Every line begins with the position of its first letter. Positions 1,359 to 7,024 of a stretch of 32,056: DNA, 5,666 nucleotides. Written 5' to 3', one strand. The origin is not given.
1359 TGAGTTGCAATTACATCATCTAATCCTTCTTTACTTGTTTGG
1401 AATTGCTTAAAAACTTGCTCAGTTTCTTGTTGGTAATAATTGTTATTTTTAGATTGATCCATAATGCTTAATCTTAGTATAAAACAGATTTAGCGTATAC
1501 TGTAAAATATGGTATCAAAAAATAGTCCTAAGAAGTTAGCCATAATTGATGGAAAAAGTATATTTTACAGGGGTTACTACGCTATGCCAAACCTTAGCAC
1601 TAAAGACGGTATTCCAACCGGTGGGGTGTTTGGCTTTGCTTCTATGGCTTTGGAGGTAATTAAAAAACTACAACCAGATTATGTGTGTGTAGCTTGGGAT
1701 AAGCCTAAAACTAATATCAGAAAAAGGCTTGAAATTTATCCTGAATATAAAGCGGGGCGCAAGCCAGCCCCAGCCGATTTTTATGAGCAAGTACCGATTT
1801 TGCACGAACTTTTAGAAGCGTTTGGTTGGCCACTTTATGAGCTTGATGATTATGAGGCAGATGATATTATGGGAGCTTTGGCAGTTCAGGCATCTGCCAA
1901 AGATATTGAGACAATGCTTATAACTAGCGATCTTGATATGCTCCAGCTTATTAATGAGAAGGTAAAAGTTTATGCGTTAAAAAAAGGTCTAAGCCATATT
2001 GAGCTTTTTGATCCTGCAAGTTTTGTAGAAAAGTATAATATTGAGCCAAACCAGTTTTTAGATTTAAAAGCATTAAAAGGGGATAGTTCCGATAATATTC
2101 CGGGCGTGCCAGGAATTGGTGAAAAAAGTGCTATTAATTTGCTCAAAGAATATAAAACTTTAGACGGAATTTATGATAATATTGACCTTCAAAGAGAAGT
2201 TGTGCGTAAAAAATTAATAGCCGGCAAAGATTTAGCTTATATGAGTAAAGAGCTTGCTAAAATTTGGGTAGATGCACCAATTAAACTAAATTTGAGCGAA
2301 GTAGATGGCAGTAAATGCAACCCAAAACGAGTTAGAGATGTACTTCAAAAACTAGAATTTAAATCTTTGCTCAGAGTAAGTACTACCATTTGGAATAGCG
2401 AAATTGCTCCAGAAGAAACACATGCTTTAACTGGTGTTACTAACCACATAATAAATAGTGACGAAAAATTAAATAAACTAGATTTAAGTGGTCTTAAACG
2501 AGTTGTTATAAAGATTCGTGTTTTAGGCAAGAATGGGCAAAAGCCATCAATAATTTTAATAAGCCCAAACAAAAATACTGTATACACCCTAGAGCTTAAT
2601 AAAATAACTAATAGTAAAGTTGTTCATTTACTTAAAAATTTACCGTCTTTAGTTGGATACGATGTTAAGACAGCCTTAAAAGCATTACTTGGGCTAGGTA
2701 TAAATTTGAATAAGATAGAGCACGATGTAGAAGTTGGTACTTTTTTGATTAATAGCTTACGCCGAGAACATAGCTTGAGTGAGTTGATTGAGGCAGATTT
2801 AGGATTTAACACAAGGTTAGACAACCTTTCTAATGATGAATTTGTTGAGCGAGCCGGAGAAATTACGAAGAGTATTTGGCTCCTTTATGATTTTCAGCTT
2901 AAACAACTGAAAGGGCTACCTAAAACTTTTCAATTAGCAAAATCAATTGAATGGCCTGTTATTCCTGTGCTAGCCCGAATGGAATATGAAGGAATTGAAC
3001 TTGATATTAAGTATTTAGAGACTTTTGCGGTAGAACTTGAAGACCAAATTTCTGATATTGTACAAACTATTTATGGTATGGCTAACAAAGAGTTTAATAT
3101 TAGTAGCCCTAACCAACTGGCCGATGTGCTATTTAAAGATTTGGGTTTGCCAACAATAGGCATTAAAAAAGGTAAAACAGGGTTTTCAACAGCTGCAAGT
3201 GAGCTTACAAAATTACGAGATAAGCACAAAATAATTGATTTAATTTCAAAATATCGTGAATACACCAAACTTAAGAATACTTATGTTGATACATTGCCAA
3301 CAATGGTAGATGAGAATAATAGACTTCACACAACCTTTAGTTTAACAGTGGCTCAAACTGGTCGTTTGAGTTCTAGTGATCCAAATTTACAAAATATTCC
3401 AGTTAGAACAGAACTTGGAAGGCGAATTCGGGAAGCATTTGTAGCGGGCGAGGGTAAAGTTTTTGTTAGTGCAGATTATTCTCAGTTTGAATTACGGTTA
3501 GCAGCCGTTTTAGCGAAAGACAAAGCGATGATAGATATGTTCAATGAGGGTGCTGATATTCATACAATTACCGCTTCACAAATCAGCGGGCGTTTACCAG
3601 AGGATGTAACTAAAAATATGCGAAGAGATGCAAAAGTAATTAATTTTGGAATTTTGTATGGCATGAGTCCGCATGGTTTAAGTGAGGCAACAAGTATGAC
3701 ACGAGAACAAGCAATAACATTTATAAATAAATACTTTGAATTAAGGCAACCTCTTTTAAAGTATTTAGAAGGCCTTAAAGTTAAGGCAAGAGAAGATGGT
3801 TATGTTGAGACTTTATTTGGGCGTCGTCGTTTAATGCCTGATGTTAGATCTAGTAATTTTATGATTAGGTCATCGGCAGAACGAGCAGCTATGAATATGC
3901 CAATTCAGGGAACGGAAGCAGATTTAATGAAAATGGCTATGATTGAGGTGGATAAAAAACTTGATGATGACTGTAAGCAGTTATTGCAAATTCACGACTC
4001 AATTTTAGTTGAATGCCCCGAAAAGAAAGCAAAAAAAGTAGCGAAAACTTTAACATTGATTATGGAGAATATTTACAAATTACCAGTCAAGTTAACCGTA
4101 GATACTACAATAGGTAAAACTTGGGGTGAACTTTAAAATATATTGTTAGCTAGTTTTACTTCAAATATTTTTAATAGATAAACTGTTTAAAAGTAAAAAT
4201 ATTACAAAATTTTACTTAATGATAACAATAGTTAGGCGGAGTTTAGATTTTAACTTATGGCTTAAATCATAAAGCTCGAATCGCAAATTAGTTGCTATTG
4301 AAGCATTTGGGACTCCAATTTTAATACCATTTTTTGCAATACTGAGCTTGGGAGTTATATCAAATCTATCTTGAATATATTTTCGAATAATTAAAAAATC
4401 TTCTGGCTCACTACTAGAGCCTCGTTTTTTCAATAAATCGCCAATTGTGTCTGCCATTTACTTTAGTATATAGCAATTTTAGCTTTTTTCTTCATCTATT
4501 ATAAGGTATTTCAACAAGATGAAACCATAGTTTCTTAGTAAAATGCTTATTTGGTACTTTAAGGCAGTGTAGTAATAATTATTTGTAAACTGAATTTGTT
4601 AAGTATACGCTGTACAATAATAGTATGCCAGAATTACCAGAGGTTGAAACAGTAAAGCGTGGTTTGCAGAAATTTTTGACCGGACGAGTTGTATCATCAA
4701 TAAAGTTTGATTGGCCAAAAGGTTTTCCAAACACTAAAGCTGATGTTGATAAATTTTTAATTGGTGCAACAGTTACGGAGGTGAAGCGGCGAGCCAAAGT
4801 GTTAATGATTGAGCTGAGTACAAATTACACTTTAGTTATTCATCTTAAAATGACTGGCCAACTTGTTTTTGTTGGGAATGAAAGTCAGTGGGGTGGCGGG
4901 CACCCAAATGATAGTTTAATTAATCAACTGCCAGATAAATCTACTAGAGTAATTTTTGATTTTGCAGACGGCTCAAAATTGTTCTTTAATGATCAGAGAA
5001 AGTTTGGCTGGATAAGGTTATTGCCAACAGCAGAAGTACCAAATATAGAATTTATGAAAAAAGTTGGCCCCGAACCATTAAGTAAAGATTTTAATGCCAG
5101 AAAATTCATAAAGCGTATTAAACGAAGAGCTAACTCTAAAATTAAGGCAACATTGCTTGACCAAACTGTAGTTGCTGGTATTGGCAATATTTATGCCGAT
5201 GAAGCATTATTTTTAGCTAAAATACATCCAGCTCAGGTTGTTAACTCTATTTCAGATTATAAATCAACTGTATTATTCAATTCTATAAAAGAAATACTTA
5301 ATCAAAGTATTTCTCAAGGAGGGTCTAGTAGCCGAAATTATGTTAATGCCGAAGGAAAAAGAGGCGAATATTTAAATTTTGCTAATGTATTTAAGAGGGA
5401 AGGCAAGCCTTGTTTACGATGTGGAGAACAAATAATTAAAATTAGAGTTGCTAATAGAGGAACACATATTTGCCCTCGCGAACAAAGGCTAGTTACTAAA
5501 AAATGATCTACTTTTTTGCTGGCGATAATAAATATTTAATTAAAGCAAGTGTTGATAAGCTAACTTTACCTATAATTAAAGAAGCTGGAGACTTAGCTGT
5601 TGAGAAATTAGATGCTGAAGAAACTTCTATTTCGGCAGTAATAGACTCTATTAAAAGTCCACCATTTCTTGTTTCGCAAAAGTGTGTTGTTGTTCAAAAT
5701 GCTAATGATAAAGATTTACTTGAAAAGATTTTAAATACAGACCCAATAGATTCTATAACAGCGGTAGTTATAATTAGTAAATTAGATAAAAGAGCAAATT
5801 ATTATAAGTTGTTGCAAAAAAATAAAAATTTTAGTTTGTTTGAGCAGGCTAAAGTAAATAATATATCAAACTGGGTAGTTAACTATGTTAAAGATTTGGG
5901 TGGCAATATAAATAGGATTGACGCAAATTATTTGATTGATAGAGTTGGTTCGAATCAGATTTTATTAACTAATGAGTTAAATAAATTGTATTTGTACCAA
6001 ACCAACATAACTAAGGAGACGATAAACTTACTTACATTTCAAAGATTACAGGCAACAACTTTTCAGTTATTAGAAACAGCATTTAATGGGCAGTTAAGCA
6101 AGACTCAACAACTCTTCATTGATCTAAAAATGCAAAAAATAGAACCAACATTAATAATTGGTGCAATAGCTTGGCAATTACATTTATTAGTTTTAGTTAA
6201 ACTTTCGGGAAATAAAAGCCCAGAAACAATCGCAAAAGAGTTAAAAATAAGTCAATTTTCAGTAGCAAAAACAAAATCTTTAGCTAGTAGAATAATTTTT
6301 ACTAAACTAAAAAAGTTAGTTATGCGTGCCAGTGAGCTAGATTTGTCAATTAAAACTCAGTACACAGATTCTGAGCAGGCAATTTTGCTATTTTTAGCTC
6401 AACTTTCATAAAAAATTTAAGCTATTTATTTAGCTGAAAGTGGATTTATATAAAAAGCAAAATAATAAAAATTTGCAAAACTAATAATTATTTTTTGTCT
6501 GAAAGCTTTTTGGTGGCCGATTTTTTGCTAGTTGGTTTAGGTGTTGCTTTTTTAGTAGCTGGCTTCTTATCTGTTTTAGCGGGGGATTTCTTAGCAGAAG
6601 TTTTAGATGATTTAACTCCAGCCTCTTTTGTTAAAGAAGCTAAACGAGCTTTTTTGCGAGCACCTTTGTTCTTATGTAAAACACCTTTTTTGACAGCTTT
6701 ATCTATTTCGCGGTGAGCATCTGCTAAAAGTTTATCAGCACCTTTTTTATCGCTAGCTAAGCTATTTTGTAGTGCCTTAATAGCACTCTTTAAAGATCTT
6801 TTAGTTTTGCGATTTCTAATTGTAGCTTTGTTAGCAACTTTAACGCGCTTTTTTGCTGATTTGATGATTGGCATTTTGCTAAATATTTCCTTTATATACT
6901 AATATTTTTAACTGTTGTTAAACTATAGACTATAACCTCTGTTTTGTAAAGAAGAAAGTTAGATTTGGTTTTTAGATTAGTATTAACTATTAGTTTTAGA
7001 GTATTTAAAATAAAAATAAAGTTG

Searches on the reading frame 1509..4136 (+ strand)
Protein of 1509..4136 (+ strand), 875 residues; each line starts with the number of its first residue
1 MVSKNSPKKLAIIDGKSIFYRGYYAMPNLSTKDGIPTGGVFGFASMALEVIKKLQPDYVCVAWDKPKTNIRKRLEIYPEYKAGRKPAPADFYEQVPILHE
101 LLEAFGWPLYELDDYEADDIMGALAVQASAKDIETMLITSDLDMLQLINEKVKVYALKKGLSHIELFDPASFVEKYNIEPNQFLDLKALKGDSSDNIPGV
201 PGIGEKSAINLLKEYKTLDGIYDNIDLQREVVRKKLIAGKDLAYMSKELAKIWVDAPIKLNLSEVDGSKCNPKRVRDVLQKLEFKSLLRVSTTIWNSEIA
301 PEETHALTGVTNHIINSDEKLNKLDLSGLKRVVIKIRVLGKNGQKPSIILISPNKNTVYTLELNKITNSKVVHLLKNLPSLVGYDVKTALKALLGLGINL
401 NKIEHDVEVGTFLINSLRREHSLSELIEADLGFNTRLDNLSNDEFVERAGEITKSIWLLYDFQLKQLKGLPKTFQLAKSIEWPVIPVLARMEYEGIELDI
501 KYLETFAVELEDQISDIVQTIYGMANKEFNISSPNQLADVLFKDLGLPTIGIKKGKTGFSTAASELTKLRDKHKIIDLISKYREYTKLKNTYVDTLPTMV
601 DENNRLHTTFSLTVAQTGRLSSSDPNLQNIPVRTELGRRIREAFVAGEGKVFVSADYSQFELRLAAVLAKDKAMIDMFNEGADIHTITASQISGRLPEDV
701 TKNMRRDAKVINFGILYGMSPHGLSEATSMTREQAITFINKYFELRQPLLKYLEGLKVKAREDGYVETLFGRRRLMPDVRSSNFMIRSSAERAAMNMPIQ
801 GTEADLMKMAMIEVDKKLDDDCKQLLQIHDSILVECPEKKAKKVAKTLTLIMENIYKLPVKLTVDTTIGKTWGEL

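Call 8: search_protein_families(library=pfam, proteins=[window:1509-4136:+], max_evalue=0.001)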
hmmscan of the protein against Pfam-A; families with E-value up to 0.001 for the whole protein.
window:1509-4136:+ (875 aa): 4 families
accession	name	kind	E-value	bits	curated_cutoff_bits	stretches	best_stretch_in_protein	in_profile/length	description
PF00476.26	DNA_pol_A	-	1.6e-139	465.5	34.3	1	501-874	2-381/381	DNA polymerase family A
PF02739.22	5_3_exonuc_N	-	6.2e-51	172.8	34.3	1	9-176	1-163/164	5'-3' exonuclease, N-terminal resolvase-like domain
PF01367.25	5_3_exonuc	-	4e-30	104.6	40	1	178-270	1-94/97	5'-3' exonuclease, C-terminal SAM fold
PF22619.2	DNA_polI_exo1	-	0.00042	20.6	27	0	351-428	20-98/140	DNA polymerase I, ribonuclease H-like domain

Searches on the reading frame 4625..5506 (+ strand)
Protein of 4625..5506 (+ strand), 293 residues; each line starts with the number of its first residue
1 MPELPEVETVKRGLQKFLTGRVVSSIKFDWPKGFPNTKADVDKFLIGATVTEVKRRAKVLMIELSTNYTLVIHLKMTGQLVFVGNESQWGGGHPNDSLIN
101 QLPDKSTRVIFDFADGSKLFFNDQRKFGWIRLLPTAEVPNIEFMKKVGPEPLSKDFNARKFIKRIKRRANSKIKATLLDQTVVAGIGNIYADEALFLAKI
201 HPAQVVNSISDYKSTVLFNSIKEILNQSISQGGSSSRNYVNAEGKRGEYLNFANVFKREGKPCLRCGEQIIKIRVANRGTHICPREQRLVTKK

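Call 8: search_protein_families(library=pfam, proteins=[window:4625-5506:+], max_evalue=0.001)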
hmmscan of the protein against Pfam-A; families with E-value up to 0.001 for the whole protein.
window:4625-5506:+ (293 aa): 3 families
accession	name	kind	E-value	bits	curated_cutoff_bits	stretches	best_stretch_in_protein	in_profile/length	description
PF01149.29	Fapy_DNA_glyco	-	4.4e-31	108.4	25.5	1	1-129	1-116/117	Formamidopyrimidine-DNA glycosylase N-terminal domain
PF06831.19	H2TH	-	9.2e-29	99.7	34.7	1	147-237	1-90/93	Formamidopyrimidine-DNA glycosylase H2TH domain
PF06827.20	zf-FPG_IleRS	-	2.4e-07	30.9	21.3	1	260-285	1-26/30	Zinc finger found in FPG and IleRS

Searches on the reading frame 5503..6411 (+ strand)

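Call 8: search_protein_families(library=pfam, proteins=[window:5503-6411:+], max_evalue=0.001)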
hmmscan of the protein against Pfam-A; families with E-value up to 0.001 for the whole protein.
window:5503-6411:+ (302 aa): 2 families
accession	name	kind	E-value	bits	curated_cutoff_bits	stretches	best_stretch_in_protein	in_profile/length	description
PF21694.2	DNA_pol3_delta_C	-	3.3e-16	59.8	27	1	185-300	3-120/121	DNA polymerase III delta subunit, C-terminal domain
PF06144.19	DNA_pol3_delta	-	6.6e-09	36.2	21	1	3-108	1-118/124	DNA polymerase III, delta subunit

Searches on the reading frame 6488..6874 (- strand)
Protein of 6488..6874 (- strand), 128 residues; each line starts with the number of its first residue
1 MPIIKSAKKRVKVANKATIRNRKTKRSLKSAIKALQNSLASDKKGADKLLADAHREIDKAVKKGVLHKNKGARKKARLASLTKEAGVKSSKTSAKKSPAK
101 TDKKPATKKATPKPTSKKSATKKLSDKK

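Call 9: search_protein_families(library=pfam, proteins=[window:6488-6874:-], max_evalue=0.001)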
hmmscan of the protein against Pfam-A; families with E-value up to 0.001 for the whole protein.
window:6488-6874:- (128 aa): 1 family
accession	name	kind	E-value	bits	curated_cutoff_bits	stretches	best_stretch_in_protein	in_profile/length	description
PF01649.23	Ribosomal_S20p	-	1.8e-21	77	29.5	1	4-81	3-81/83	Ribosomal protein S20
